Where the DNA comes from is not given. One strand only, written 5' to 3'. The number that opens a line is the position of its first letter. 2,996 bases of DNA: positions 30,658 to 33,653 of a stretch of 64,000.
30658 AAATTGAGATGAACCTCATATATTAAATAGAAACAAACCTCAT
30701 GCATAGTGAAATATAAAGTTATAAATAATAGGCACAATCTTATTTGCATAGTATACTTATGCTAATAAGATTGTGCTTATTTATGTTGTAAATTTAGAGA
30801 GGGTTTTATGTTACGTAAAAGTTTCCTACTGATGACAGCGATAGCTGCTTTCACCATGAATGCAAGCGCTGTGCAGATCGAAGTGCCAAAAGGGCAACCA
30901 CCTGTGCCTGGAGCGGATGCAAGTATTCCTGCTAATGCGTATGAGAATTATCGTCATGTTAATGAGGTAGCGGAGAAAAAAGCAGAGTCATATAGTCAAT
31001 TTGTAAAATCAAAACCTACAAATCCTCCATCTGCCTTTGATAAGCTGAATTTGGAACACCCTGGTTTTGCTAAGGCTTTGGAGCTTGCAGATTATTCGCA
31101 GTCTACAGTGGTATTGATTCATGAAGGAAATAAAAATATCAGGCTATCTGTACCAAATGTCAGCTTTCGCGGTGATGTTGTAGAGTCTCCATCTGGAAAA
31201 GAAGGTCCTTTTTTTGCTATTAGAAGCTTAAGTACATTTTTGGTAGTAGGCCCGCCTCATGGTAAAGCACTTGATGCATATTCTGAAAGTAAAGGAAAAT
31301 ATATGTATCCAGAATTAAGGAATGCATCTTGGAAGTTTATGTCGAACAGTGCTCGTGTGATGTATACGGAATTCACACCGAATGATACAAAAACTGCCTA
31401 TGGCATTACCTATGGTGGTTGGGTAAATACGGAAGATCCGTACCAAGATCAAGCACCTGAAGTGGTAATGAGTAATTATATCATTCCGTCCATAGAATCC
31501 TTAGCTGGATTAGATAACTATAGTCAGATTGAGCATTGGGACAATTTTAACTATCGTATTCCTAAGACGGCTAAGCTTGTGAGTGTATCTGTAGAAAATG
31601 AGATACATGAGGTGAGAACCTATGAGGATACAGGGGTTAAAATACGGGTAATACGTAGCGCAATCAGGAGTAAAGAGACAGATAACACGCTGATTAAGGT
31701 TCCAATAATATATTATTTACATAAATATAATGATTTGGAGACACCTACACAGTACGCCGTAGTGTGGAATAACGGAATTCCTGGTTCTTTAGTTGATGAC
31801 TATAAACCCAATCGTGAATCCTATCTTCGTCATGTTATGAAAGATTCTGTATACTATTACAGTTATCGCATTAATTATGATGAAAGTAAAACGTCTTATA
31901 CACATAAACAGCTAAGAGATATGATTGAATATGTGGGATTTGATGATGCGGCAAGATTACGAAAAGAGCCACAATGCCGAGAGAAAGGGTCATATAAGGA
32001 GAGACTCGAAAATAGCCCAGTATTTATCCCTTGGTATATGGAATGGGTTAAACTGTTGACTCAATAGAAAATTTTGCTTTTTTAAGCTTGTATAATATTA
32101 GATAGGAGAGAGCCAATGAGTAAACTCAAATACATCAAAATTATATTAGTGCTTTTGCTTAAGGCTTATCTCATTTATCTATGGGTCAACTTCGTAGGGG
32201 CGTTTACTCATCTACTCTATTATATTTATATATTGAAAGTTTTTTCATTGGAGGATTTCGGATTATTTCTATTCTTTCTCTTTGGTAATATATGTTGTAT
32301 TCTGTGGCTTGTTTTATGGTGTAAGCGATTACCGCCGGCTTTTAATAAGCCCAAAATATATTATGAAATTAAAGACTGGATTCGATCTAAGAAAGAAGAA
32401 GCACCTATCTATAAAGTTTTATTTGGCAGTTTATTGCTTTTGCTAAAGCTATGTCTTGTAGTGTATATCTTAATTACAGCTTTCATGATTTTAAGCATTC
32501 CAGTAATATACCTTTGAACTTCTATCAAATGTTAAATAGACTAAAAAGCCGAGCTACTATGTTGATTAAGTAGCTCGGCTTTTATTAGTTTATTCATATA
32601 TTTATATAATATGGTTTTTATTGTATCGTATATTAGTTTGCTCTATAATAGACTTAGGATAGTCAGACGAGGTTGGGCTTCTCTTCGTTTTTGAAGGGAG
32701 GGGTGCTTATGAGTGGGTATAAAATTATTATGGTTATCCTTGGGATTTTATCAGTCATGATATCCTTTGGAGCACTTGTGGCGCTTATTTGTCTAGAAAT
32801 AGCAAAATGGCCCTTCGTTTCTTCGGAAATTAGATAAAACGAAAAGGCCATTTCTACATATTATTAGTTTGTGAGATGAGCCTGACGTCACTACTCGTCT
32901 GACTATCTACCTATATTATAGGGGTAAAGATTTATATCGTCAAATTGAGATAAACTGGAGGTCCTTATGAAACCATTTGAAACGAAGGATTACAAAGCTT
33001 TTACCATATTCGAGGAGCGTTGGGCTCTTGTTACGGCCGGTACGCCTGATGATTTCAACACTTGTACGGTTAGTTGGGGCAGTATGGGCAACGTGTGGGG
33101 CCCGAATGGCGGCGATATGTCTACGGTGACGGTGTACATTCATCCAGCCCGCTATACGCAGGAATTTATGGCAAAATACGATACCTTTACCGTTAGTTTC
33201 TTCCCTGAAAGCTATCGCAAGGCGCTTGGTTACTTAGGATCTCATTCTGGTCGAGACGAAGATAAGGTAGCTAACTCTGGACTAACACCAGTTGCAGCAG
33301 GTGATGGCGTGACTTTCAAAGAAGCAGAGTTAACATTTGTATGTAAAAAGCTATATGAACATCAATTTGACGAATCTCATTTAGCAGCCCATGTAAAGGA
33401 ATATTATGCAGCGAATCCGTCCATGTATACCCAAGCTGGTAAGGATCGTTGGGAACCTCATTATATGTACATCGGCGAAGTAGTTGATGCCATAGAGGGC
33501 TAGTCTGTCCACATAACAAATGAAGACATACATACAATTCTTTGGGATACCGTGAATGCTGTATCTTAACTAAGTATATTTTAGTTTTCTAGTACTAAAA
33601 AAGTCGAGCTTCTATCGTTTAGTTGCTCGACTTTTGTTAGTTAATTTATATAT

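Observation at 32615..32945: Copy 3 of the type I TA-like unit: stop-codon loss extends the peptide; the antisense promoter abuts a flavin-reductase gene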

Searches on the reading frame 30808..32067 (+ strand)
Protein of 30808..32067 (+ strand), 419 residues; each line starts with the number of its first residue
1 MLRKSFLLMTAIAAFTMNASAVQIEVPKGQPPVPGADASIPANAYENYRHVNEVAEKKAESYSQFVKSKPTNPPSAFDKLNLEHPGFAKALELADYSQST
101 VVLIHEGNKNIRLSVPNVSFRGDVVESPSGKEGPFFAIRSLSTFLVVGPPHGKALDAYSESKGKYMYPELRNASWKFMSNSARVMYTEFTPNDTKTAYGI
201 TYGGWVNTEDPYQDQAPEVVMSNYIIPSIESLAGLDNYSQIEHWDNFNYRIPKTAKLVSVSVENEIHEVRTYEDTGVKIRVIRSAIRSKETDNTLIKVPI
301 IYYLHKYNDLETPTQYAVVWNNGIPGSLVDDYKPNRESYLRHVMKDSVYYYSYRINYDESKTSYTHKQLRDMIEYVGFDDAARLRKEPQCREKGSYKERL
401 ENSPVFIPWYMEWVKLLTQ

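Call 7: search_protein_families(library=pfam, proteins=[window:30808-32067:+], max_evalue=1)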
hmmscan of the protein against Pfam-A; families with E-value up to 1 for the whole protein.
window:30808-32067:+ (419 aa): 0 families

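Call 8: search_protein_families(library=ncbifam, proteins=[window:30808-32067:+], max_evalue=1)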
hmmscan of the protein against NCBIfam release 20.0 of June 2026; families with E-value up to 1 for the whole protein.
window:30808-32067:+ (419 aa): 0 families

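Call 63: search_protein_families(library=phrogs, proteins=[window:30808-32067:+], max_evalue=0.01)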
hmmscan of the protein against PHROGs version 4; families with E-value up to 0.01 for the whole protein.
window:30808-32067:+ (419 aa): 0 families

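Call 64: search_protein_families(library=padloc, proteins=[window:30808-32067:+], max_evalue=0.01)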
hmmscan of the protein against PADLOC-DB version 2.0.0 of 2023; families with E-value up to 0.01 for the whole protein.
window:30808-32067:+ (419 aa): 0 families

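Call 65: find_homologous_proteins(query=window:30808-32067:+, max_evalue=0.001)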
Query window:30808-32067:+ (419 aa): 1589 proteins with E <= 0.001 among 5125 candidates; the best 120 are listed.
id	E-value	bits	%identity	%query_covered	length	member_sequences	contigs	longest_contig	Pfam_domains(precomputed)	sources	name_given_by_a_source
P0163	3.0e-283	957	100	100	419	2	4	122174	-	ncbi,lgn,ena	-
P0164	9.8e-278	939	99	100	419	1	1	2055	-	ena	-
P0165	2.4e-273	924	97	100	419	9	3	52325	-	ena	-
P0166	2.4e-272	921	99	98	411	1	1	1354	-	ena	-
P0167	1.1e-267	906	94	100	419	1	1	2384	-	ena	-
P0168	8.9e-264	893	93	100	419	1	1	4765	-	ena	-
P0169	2.7e-262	888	93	100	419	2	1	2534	-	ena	-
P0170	3.8e-262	887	93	100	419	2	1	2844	-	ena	-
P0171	6.6e-258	873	91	100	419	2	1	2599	-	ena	-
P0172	8.2e-258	873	92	100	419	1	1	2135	-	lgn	-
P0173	2.0e-257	872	91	100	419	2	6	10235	-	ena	-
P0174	2.2e-257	872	93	98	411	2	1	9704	-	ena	-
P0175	6.7e-257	870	91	100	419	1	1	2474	-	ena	-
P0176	5.3e-256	867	90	100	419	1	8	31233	-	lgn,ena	-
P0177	5.7e-256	867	90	100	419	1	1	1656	-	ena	-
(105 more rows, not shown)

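Call 74: predict_structure(alignment_id=A7)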
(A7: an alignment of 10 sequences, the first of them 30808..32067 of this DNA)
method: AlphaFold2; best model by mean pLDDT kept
length: 419 residues; sequences in the alignment: 10
mean_pLDDT: 43.0   pTM: 0.45
mean pLDDT of the five models: 43.0, 42.8, 41.0, 33.8, 32.5
residues with pLDDT >= 90: 4; 70-90: 38; 50-70: 88; < 50: 289
segments of 3 or more residues with pLDDT < 50: 1-56, 84-231, 287-318, 345-349, 359-361, 382-419
pLDDT, mean of each block of 10 residues (from residue 1): 35 26 22 26 29 44 65 61 49 38 40 31 26 26 24 25 25 31 35 29 32 27 32 65 78 87 74 77 55 34 34 45 52 53 49 57 56 64 39 38 36 32
secondary structure, 60 per line:
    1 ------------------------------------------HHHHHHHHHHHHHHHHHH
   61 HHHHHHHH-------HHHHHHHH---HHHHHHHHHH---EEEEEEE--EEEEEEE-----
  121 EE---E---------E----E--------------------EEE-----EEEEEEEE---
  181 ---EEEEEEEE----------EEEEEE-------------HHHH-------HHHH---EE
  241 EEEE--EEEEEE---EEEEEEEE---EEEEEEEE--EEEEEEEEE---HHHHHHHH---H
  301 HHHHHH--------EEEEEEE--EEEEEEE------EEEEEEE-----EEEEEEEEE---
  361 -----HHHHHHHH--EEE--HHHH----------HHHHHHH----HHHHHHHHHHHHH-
elements in order: H43-68 H76-83 H87-96 E100-106 E109-115 E162-164 E170-177 E184-191 E202-207 H221-224 H232-235 E239-244 E247-252 E256-263 E267-274 E277-285 H289-296 H300-306 E315-321 E324-330 E337-343 E349-357 H366-373 E376-378 H381-384 H395-401 H406-418

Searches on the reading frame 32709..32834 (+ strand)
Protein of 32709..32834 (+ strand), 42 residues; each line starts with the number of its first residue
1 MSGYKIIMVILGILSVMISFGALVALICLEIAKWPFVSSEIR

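Call 7: search_protein_families(library=pfam, proteins=[window:32709-32834:+], max_evalue=1)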
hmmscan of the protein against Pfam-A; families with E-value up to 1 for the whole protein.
seq(42 aa): 1 family
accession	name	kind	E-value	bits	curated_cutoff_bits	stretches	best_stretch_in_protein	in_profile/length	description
PF16935.10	Hol_Tox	-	0.042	14.2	23.3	1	8-25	1-18/34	Putative Holin-like Toxin (Hol-Tox)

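Call 8: search_protein_families(library=ncbifam, proteins=[window:32709-32834:+], max_evalue=1)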
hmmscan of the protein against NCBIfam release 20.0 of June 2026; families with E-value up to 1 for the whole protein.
seq(42 aa): 1 family
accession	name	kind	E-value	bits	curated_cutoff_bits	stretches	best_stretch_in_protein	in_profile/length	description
NF052249.1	ComI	equivalog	0.16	11.8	55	1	14-24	7-17/30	competence inhibitor ComI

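Call 18: find_homologous_proteins(query=A3, max_evalue=10)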
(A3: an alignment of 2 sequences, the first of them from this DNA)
Query A3 (2 sequences) (42 aa, profile of the alignment): 219 proteins with E <= 10 among 219 candidates; the best 120 are listed.
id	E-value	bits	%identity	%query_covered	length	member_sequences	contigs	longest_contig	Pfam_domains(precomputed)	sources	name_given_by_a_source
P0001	4.8e-21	92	67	100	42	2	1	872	-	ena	-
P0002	2.7e-20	89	57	100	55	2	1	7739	-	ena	-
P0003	8.1e-20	88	55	95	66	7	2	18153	-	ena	-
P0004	2.3e-19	86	59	88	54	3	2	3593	-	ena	-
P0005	3.0e-19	86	59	88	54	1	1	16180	-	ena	-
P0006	3.4e-19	86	55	95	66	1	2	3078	-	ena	-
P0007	4.0e-18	82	60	95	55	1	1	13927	-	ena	-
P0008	4.4e-18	82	51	93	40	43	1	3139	-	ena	-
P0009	2.1e-17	80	58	95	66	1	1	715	-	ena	-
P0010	1.5e-16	77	62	69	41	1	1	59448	-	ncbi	-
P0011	2.0e-16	77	63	83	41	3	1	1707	-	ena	-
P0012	2.2e-16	77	58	79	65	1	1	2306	-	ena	-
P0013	2.5e-16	77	58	79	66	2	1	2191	-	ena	-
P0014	2.7e-16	77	62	88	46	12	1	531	-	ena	-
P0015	3.6e-16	76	58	79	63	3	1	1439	-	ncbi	-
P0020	7.3e-16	75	55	79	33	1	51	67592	-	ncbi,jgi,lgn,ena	-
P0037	2.3e-15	74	66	69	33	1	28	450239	-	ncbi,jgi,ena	-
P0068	1.1e-14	71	97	79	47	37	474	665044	-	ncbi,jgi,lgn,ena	-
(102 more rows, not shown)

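Call 22: find_related_loci(query=A4, collection=genome_contigs, flank=2500)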
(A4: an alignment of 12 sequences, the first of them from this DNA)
Query A4 (42 aa) in genome_contigs; peptide patterns used: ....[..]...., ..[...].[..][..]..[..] (x = any residue, [..] = any of these).
237 stretches matched a pattern; 195 encode a relative of the query (tblastn E <= 1e-3); the best 80 are kept; 80 distinct loci.
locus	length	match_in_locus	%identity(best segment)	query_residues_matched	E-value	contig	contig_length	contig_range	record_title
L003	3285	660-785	98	1-42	1e-20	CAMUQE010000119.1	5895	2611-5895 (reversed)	MAG TPA_asm: Veillonella parvula isolate SRR8786266_bin.5_metaWRAP_v1.3_MAG genome assembly, contig: ERZ11772367.1040, w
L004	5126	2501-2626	98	1-42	1e-20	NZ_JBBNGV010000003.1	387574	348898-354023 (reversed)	Veillonella parvula strain CLA-AA-H2 CLAAAH2_contig_3_length_387574, whole genome shotgun sequence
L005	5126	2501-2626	98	1-42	1e-20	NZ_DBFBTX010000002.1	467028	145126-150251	MAG: Veillonella parvula isolate MAG5209 k141_5497, whole genome shotgun sequence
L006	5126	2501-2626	98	1-42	1e-20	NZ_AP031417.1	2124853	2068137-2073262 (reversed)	Veillonella parvula strain f34 chromosome, complete genome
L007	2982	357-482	98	1-42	1e-20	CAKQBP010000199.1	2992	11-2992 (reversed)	MAG: uncultured Veillonella sp. isolate REFINED_METABAT215_TOP10_CONTIGS_1500_ASSEMBLY_K77_MERGED__Nepal_MoBio_Fiber-Had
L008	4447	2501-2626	95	1-42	2e-20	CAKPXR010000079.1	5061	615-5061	MAG: uncultured Veillonella sp. isolate REFINED_METABAT215_TOP10_CONTIGS_1500_ASSEMBLY_K77_MERGED__Hadza_MoBio_hadza-I-L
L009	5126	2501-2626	95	1-42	2e-20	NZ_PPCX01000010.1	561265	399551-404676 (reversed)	Veillonella rogosae JCM 15642 Contig_10_len_561265, whole genome shotgun sequence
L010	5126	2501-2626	95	1-42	2e-20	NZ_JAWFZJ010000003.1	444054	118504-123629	MAG: Veillonella parvula isolate N1_003_086G1_dasN1_003_086G1_abawaca.2 b003-d086_scaffold_2, whole genome shotgun seque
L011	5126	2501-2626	95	1-42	2e-20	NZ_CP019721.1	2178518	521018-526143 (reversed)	Veillonella parvula strain UTDB1-3 chromosome, complete genome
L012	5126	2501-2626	95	1-42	2e-20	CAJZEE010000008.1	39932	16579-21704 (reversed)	MAG TPA_asm: uncultured Veillonella sp. isolate SRR1044034_bin.2_metaWRAP_v1.1_MAG genome assembly, contig: NODE_10_leng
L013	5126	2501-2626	95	1-42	2e-20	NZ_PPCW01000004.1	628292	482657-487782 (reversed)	Veillonella sp. T11011-6 Contig_4_len_628292, whole genome shotgun sequence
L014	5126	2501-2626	95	1-42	2e-20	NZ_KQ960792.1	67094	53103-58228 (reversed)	Veillonella parvula strain DNF00876 Scaffold105, whole genome shotgun sequence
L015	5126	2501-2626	95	1-42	2e-20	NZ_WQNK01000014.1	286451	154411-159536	Veillonella parvula strain MCC755 NODE_15_length_286361_cov_122.543404, whole genome shotgun sequence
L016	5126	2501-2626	95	1-42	2e-20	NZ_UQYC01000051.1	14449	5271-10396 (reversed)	Uncultured Veillonella sp. isolate UMGS749, whole genome shotgun sequence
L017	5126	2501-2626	95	1-42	2e-20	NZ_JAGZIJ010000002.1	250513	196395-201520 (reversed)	MAG: Veillonella parvula isolate L3_130_243G1_dasL3_130_243G1_concoct_45 L3_130_243G1_scaffold_9, whole genome shotgun s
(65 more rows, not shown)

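Call 45: search_protein_families(library=pfam, alignment_id=A4, max_evalue=1)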
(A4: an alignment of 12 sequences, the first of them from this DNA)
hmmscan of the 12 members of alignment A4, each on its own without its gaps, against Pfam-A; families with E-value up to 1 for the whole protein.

A. member 1, seq(42 aa): 1 family
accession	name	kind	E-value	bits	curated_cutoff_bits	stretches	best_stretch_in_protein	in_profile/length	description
PF16935.10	Hol_Tox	-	0.042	14.2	23.3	1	8-25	1-18/34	Putative Holin-like Toxin (Hol-Tox)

B. families by the number of members that match (of 12 scanned): 7 families
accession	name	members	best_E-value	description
PF16935.10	Hol_Tox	9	0.0014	Putative Holin-like Toxin (Hol-Tox)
PF03376.19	Adeno_E3B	3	0.048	Adenovirus E3B protein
PF16951.10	MaAIMP_sms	3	0.09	Putative methionine and alanine importer, small subunit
PF15281.11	Consortin_C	2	0.13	Consortin C-terminus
PF25631.1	Inovirus_capsid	1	0.064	Inovirus capsid protein family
PF01102.23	Glycophorin_A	1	0.57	Glycophorin A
PF11293.13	DUF3094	1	0.66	Protein of unknown function (DUF3094)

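Call 63: search_protein_families(library=phrogs, proteins=[window:32709-32834:+], max_evalue=0.01)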
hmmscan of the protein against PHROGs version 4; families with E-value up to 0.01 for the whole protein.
seq(42 aa): 0 families

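Call 64: search_protein_families(library=padloc, proteins=[window:32709-32834:+], max_evalue=0.01)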
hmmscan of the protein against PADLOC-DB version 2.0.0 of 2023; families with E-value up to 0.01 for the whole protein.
seq(42 aa): 0 families

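Call 75: list_cluster_members(proteins=[P0020, P0037, P0068, P0010])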
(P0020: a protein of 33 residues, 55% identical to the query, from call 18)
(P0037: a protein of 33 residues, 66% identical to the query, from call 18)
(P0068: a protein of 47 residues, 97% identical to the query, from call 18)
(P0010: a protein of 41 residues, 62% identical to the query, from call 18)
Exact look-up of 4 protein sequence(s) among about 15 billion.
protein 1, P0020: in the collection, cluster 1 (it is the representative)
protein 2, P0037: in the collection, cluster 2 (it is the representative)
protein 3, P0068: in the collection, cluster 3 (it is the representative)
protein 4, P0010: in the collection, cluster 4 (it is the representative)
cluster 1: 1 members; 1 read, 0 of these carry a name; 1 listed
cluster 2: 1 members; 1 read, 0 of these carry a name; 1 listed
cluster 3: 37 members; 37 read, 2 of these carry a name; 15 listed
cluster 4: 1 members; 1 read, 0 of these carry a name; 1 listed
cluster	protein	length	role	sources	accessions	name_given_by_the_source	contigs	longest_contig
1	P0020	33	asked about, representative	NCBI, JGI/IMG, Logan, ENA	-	-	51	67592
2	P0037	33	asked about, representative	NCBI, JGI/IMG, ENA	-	-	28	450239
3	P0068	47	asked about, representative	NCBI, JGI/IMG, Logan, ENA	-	-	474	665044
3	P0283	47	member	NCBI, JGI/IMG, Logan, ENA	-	hypothetical protein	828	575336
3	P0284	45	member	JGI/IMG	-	hypothetical protein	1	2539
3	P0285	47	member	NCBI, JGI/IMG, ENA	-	-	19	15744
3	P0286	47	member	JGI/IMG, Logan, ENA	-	-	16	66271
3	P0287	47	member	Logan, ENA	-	-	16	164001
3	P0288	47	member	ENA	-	-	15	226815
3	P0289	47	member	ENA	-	-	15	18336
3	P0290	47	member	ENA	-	-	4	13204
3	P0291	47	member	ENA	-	-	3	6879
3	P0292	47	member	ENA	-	-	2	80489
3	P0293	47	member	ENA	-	-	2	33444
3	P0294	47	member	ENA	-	-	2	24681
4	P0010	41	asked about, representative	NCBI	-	-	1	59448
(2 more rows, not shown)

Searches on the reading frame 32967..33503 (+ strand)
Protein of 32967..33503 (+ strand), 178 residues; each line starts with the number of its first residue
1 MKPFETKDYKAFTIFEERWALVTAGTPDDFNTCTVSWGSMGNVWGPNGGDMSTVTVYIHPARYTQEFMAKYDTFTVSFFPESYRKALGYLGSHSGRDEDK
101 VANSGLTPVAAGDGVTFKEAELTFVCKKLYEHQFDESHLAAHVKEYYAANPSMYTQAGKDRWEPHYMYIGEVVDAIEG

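Call 7: search_protein_families(library=pfam, proteins=[window:32967-33503:+], max_evalue=1)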
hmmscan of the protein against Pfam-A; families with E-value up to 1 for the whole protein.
window:32967-33503:+ (178 aa): 1 family
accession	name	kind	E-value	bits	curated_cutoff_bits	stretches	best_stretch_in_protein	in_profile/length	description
PF01613.24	Flavin_Reduct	-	5.6e-10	40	27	1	20-175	9-131/153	Flavin reductase like domain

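Call 8: search_protein_families(library=ncbifam, proteins=[window:32967-33503:+], max_evalue=1)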
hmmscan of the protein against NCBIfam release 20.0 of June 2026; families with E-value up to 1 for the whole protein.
window:32967-33503:+ (178 aa): 0 families

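Call 9: find_encoding_contigs(protein=window:32967-33503:+, flank=6000, max_places=10)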
Protein window:32967-33503:+ (178 aa): 5 contigs read that carry it; 2 places shown.
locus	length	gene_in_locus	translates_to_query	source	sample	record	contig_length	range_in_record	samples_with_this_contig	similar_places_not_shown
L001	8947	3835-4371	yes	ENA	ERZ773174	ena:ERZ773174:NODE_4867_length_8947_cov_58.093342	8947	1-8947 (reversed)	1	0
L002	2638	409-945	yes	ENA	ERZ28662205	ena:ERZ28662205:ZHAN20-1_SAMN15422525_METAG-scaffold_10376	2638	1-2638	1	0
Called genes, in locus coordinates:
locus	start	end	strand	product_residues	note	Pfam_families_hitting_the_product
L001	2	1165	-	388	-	?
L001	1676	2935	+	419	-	-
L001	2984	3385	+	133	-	-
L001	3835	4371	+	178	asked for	PF01613:Flavin_Reduct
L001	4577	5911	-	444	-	-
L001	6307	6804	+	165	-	-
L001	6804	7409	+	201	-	PF03352:Adenine_glyco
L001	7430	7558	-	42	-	-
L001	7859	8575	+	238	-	PF04474:DUF554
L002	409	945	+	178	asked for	PF01613:Flavin_Reduct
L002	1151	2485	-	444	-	-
